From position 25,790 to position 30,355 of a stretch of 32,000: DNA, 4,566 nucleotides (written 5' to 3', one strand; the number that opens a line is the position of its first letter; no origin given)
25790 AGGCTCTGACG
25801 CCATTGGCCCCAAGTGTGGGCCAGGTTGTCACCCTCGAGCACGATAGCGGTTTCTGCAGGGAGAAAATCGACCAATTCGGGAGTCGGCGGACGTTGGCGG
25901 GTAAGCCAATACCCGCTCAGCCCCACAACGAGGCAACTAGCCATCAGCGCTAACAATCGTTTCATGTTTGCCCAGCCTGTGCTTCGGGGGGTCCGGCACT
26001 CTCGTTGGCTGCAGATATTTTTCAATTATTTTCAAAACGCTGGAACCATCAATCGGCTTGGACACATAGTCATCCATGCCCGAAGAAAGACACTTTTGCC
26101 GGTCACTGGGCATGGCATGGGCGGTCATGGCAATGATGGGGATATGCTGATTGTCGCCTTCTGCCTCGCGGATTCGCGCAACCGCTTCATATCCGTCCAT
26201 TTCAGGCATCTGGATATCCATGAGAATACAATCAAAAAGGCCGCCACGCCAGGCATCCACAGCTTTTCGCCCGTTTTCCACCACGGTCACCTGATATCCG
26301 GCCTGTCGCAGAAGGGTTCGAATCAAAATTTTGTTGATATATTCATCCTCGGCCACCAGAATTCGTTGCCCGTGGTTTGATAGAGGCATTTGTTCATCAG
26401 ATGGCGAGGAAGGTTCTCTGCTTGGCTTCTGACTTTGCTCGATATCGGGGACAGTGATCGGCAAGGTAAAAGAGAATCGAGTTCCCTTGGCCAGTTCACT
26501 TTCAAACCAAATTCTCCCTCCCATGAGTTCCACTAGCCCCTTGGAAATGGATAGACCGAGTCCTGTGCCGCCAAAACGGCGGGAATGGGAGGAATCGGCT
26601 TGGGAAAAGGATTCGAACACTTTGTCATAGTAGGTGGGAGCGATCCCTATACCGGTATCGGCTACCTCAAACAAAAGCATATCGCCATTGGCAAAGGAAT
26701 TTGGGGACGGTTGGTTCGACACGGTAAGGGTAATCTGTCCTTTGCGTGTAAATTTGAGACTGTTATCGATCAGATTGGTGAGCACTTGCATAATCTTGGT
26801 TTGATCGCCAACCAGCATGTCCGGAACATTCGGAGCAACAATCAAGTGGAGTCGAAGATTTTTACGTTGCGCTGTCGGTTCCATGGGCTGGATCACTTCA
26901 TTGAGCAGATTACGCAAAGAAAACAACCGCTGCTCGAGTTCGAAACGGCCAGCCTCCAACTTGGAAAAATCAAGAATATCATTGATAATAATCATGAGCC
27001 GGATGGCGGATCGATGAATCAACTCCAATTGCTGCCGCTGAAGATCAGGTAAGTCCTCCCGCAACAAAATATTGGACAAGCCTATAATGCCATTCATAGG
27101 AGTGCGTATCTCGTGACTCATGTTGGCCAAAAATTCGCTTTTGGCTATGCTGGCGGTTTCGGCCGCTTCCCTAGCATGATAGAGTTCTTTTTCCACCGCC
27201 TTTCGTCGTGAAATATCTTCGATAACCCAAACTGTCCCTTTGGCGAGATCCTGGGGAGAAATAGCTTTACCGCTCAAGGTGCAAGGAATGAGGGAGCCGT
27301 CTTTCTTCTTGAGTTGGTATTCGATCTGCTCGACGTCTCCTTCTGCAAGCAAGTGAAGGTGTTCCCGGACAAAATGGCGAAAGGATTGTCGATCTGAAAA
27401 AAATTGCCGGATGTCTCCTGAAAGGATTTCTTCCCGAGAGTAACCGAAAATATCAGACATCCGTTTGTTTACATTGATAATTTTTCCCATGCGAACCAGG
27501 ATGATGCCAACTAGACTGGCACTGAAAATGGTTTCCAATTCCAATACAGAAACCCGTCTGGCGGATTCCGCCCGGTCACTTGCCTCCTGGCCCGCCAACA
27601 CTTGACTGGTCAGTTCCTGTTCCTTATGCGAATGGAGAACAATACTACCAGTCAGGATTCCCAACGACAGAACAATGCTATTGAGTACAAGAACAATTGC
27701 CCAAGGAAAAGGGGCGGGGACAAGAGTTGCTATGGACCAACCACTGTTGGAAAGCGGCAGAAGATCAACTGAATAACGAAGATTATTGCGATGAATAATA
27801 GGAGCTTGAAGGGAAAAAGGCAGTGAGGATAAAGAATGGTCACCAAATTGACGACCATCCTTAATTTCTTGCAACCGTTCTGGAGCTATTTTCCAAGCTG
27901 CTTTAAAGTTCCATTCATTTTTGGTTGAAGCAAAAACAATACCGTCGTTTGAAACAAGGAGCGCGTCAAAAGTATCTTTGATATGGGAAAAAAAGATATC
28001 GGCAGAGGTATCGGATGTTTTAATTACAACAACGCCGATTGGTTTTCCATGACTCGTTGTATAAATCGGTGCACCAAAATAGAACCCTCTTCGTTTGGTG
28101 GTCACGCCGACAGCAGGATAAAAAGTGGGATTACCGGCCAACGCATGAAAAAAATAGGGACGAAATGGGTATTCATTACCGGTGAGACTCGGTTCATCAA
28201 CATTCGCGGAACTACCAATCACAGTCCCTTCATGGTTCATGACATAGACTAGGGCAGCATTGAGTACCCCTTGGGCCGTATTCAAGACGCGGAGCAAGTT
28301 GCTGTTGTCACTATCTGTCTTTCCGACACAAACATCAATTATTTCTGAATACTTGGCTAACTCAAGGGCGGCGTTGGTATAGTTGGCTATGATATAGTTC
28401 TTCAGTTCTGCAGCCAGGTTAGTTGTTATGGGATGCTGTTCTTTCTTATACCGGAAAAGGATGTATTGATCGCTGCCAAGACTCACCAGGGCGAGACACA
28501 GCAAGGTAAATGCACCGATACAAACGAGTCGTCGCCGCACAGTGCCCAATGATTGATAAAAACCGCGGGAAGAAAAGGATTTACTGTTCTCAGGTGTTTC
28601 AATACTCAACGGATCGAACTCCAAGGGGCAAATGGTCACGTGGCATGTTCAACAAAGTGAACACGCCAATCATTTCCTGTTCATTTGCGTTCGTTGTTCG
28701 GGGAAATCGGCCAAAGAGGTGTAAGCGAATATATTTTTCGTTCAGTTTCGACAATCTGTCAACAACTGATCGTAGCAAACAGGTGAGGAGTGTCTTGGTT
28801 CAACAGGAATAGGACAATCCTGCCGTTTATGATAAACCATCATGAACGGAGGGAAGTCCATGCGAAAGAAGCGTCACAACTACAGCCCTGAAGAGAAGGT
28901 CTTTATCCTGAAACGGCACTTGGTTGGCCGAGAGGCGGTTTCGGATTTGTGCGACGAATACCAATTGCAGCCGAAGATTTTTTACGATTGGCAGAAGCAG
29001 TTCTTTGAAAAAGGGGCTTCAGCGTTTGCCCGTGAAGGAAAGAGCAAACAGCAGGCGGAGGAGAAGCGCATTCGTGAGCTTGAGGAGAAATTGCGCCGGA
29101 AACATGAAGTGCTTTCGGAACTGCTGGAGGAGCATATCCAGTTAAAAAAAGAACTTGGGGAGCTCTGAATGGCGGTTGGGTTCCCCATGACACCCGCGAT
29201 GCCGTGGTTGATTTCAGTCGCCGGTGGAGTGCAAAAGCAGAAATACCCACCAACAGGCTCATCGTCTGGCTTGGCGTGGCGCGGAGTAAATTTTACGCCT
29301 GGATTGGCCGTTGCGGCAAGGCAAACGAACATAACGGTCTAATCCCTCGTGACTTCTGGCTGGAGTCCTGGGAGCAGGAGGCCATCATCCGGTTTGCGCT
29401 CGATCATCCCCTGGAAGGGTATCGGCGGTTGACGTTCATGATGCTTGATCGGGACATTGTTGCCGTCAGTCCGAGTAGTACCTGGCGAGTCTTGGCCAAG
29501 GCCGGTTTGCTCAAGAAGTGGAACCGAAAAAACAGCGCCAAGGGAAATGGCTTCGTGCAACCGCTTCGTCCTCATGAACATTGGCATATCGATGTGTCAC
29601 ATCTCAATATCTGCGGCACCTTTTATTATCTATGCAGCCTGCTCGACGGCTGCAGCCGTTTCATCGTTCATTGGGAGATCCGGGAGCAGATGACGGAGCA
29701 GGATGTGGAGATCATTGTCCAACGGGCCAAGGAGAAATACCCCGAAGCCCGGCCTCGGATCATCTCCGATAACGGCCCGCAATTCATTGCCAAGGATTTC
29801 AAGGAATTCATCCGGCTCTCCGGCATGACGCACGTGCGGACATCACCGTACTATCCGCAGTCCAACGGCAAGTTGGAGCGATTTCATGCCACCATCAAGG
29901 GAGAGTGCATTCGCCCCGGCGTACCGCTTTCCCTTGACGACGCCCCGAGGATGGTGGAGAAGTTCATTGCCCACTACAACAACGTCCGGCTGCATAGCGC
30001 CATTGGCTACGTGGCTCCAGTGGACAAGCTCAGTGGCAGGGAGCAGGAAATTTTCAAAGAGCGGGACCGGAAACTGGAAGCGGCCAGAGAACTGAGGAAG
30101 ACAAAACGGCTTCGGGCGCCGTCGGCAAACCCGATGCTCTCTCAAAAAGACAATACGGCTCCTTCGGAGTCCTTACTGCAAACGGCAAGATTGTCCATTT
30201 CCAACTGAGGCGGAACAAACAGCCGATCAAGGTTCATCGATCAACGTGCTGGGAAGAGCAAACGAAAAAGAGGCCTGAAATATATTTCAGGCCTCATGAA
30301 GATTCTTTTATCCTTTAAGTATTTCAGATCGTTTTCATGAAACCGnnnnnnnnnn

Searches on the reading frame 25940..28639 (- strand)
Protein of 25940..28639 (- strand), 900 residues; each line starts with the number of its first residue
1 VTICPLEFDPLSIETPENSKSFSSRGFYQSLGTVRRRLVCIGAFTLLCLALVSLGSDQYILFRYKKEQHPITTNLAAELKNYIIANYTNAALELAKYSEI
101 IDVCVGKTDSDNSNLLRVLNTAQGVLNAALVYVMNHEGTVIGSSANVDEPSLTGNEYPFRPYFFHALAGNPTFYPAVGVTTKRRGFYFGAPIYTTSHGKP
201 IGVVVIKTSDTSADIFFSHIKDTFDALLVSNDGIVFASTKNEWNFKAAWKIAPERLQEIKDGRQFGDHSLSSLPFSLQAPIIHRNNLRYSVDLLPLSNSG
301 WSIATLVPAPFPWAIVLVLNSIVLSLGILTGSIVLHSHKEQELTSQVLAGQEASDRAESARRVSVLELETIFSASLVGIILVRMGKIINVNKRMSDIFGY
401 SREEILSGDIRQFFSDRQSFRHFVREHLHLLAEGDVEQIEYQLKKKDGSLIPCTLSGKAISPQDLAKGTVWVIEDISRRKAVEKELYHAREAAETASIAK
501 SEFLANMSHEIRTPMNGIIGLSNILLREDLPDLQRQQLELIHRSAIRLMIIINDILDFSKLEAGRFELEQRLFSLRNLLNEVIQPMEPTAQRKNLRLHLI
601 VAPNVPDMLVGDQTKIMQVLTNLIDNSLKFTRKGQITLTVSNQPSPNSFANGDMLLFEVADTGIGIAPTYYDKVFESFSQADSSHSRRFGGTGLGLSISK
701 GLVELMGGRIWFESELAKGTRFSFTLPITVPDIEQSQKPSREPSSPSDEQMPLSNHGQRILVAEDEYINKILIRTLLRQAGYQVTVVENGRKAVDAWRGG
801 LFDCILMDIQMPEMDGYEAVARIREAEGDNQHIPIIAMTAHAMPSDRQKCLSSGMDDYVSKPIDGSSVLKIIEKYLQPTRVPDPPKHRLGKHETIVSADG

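Call 12: search_protein_families(library=pfam, proteins=[window:25940-28639:-], max_evalue=0.001)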
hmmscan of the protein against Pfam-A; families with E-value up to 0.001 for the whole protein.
window:25940-28639:- (900 aa): 7 families
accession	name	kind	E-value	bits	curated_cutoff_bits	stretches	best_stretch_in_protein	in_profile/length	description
PF02518.31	HATPase_c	-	2.5e-30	105.6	26.4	1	611-728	1-109/111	Histidine kinase-, DNA gyrase B-, and HSP90-like ATPase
PF00072.30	Response_reg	-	1.7e-29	102.7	30.2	1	760-872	1-110/111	Response regulator receiver domain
PF00512.31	HisKA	-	8.2e-22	77.5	26.9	1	499-564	1-66/66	His Kinase A (phospho-acceptor) domain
PF13426.13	PAS_9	-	8.9e-13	48.9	27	1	377-477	2-102/103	PAS domain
PF08447.18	PAS_3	-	5.9e-07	30.1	25.6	1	387-461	1-76/89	PAS fold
PF00989.32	PAS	-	1.3e-06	28.8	22.6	1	367-476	2-113/113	PAS fold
PF13188.13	PAS_8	-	1.3e-06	28.5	21.8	1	368-418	3-55/65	PAS domain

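Call 16: search_protein_families(library=ncbifam, proteins=[window:25940-28639:-], max_evalue=0.001)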
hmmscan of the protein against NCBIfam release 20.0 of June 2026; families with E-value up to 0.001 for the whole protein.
window:25940-28639:- (900 aa): 156 families (the best 25 are shown)
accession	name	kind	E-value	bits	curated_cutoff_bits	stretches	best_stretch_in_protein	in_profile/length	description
NF008318.0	PRK11107.1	equivalog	2.9e-121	406.2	890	2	485-739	278-529/920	two-component sensor histidine kinase BarA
TIGR02956.1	TMAO_torS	equivalog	2e-110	370.4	676.5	1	487-878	451-822/967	TMAO reductase system sensor histidine kinase/response regulator TorS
NF041947.1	LuxQ_Vibrio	equivalog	1.1e-93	314.7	1200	1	473-875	445-838/843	quorum-sensing autoinducer 2 sensor kinase/phosphatase LuxQ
NF011874.0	PRK15347.1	equivalog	7.9e-93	312.1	852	2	484-730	382-616/921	two component system sensor kinase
NF008302.0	PRK11091.1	equivalog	1.8e-89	300.9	838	1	488-879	271-646/779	aerobic respiration two-component sensor histidine kinase ArcB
NF045901.1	HisKinLetSLeg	equivalog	7.5e-89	298.9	1650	2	486-727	279-517/906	two-component system sensor histidine kinase LetS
NF038297.2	hybrid_HK_HrmK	equivalog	2.9e-86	290.4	725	1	476-875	211-607/607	hybrid histidine kinase/response regulator HrmK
NF008099.0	PRK10841.1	equivalog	6.4e-86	289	920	2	470-735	440-697/949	two-component system sensor histidine kinase RcsC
NF008543.0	PRK11466.1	equivalog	5e-66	223.2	982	1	486-879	430-801/914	TMAO reductase system sensor histidine kinase/response regulator TorS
NF046044.1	PnpS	equivalog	4.7e-61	206.9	400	1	340-727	29-390/390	two-component system histidine kinase PnpS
NF047874.1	MASE3_PAS_HK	subfamily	8.7e-56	190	560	1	350-741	249-638/655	MASE3 domain-containing sensor histidine kinase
NF033092.0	HK_WalK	equivalog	2.7e-49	168.3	725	1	352-728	248-594/594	cell wall metabolism sensor histidine kinase WalK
NF007420.1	PRK09959.1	equivalog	4.9e-49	166.8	1995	1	474-870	686-1067/1197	acid-sensing system histidine kinase EvgS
NF047465.1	hybrid_HK_LvrA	exception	6.9e-49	166.6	1200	1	463-865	168-573/819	hybrid histidine kinase/response regulator LvrA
NF041880.1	EPS_EpsF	equivalog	8.2e-48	163.1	900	2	487-724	261-487/492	response regulator EpsF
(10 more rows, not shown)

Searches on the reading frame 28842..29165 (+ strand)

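Call 12: search_protein_families(library=pfam, proteins=[window:28842-29165:+], max_evalue=0.001)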
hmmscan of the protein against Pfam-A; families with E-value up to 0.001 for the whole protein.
window:28842-29165:+ (108 aa): 1 family
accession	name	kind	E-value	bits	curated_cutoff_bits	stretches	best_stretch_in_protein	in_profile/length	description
PF01527.26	HTH_Tnp_1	-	2.3e-10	41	24.1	1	9-84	2-74/75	Transposase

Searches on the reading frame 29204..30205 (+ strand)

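Call 12: search_protein_families(library=pfam, proteins=[window:29204-30205:+], max_evalue=0.001)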
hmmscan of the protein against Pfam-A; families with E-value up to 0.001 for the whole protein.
window:29204-30205:+ (334 aa): 2 families
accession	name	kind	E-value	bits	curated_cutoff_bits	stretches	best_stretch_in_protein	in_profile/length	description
PF00665.32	rve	-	9.5e-21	74.4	32.6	1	122-218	3-102/102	Integrase core domain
PF13683.12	rve_3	-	1.2e-17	63.8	26.5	1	207-272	2-67/67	Integrase core domain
